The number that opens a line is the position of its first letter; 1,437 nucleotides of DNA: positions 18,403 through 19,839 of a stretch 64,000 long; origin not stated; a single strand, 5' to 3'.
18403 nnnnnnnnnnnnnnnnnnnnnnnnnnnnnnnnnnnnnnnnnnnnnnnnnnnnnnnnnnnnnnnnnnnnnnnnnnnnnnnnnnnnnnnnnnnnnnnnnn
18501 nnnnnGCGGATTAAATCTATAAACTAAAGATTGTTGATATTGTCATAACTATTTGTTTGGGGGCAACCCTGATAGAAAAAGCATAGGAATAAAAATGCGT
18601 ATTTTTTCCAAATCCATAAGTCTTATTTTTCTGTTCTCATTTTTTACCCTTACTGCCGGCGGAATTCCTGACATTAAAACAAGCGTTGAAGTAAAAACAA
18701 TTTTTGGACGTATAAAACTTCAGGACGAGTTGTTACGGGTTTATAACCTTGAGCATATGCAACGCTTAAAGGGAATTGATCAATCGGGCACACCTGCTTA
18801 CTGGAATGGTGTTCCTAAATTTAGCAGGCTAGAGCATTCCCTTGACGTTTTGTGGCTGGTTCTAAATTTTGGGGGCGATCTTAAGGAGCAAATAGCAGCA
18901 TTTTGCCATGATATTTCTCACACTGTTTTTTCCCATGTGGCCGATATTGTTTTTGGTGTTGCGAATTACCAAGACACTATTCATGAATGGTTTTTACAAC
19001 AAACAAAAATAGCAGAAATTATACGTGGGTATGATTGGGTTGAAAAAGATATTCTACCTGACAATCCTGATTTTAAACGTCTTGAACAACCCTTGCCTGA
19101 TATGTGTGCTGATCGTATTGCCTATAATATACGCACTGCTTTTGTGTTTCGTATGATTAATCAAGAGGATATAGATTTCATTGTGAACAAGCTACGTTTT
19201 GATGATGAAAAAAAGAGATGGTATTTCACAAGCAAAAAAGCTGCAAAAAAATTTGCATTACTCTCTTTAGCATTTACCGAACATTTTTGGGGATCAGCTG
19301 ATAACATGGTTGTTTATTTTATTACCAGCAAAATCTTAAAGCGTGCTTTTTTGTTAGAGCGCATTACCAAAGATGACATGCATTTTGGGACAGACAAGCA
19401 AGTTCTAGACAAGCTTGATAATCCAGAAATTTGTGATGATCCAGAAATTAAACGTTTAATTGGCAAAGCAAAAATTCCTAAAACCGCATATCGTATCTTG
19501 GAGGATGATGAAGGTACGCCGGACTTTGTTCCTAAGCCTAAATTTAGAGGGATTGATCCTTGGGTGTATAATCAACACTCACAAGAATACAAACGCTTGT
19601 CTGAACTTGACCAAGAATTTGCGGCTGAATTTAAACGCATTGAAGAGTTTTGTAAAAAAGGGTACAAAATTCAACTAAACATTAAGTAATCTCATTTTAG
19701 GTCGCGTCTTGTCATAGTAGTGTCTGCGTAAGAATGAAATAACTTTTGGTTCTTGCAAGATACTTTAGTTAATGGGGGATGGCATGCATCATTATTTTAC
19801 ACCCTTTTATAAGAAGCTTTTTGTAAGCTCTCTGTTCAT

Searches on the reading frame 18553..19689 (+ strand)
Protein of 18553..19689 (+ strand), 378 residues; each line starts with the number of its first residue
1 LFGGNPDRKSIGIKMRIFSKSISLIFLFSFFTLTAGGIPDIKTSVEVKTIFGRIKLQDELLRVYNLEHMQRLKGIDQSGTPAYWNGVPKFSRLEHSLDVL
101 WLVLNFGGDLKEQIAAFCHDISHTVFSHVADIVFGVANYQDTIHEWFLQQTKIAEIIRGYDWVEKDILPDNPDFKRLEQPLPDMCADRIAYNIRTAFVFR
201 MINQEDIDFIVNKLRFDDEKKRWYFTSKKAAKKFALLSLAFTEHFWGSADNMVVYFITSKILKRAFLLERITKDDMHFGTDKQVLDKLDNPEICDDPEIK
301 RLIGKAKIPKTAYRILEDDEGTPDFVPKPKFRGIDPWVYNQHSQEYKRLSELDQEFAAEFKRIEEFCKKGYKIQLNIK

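Call 6: search_protein_families(library=pfam, proteins=[window:18553-19689:+], max_evalue=0.01)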
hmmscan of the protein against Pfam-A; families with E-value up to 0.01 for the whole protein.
window:18553-19689:+ (378 aa): 1 family
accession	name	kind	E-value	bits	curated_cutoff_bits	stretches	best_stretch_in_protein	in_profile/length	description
PF01966.28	HD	-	0.00026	21.7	22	1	92-140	1-49/116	HD domain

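Call 7: search_protein_families(library=ncbifam, proteins=[window:18553-19689:+], max_evalue=0.01)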
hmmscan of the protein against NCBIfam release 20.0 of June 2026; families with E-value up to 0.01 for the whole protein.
window:18553-19689:+ (378 aa): 0 families
